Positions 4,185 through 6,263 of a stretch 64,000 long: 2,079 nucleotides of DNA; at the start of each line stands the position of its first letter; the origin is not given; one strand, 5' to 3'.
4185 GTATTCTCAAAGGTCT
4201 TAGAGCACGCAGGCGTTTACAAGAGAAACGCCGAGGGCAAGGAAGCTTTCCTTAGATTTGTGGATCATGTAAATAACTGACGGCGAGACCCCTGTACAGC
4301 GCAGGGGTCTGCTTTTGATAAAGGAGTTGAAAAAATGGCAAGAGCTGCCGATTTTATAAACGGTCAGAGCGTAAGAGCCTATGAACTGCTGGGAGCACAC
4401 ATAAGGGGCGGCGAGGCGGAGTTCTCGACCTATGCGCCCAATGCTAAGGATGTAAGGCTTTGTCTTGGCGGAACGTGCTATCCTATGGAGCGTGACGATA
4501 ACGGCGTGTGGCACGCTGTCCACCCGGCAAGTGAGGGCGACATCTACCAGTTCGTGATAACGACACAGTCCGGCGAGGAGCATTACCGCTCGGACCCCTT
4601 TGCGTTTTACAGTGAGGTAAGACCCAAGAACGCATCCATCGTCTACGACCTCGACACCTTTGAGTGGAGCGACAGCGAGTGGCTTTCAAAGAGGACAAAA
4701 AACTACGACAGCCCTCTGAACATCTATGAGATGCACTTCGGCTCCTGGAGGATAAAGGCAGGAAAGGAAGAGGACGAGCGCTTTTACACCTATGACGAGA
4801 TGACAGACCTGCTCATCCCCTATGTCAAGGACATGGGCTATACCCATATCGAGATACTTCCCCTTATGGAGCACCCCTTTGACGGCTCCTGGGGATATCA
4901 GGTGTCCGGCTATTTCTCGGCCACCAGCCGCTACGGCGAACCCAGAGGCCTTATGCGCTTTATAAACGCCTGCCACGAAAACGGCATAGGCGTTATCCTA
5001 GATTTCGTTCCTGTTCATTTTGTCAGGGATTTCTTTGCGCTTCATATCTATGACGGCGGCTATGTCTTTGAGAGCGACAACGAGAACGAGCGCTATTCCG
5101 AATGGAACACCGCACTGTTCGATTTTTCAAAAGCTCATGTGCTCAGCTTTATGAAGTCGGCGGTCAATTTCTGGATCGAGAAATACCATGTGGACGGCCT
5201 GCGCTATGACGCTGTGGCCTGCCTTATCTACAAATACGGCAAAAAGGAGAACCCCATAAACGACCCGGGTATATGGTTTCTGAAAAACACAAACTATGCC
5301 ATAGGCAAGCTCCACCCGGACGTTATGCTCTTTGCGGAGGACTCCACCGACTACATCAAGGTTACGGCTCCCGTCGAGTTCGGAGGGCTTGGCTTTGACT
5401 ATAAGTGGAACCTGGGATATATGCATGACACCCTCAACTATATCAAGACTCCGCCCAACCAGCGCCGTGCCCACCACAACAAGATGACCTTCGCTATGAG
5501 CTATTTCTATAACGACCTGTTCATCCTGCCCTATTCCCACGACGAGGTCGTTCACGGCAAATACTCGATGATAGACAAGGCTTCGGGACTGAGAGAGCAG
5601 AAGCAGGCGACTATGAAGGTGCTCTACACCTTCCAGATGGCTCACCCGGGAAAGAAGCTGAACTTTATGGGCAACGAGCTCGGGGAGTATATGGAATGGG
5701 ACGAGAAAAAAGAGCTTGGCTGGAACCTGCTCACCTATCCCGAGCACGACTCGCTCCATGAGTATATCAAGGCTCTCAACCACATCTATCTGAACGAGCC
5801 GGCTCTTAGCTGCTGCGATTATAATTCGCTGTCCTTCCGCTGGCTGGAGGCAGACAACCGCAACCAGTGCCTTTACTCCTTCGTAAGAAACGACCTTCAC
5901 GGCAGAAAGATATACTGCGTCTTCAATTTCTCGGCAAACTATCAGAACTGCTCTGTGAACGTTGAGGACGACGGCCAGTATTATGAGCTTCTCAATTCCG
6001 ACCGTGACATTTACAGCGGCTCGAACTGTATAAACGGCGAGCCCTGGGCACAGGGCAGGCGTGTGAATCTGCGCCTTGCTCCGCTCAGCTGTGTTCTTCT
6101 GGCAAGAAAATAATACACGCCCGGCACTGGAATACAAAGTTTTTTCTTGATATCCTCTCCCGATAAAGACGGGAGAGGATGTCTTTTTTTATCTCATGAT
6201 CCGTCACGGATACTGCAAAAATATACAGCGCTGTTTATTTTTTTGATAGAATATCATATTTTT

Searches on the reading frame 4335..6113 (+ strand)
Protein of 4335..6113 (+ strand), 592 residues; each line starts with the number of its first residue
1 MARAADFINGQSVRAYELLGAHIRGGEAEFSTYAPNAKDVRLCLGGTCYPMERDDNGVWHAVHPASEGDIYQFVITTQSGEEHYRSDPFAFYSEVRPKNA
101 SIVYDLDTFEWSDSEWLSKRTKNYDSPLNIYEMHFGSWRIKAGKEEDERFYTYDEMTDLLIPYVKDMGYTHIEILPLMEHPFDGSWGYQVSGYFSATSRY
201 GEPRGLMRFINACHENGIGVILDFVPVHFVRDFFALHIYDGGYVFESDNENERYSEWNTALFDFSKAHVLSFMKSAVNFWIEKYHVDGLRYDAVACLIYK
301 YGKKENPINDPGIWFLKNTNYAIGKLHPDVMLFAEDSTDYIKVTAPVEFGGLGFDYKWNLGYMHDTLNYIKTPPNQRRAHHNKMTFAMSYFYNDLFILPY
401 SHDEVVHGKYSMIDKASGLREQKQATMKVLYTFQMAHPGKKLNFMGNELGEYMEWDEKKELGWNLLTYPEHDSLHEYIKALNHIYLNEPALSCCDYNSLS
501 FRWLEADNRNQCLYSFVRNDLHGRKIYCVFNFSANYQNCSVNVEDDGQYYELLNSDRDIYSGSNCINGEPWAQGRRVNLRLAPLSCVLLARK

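Call 45: search_protein_families(library=pfam, proteins=[window:4335-6113:+], max_evalue=0.0001)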
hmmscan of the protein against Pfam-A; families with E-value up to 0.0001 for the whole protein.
window:4335-6113:+ (592 aa): 4 families
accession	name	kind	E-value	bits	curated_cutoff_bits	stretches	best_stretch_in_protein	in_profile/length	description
PF00128.31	Alpha-amylase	-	1.7e-16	61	22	2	161-232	25-95/446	Alpha amylase, catalytic domain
PF02922.24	CBM_48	-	9.3e-14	52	22.4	1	19-90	2-83/83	Carbohydrate-binding module 48 (Isoamylase N-terminal domain)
PF02806.24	Alpha-amylase_C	-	5e-13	49.6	21.2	1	503-591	1-94/95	Alpha amylase, C-terminal all-beta domain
PF22019.2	GlgB_N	-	4.6e-08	33.5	27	1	7-89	8-94/94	alpha-1,4-glucan branching enzyme GlgB, N-terminal domain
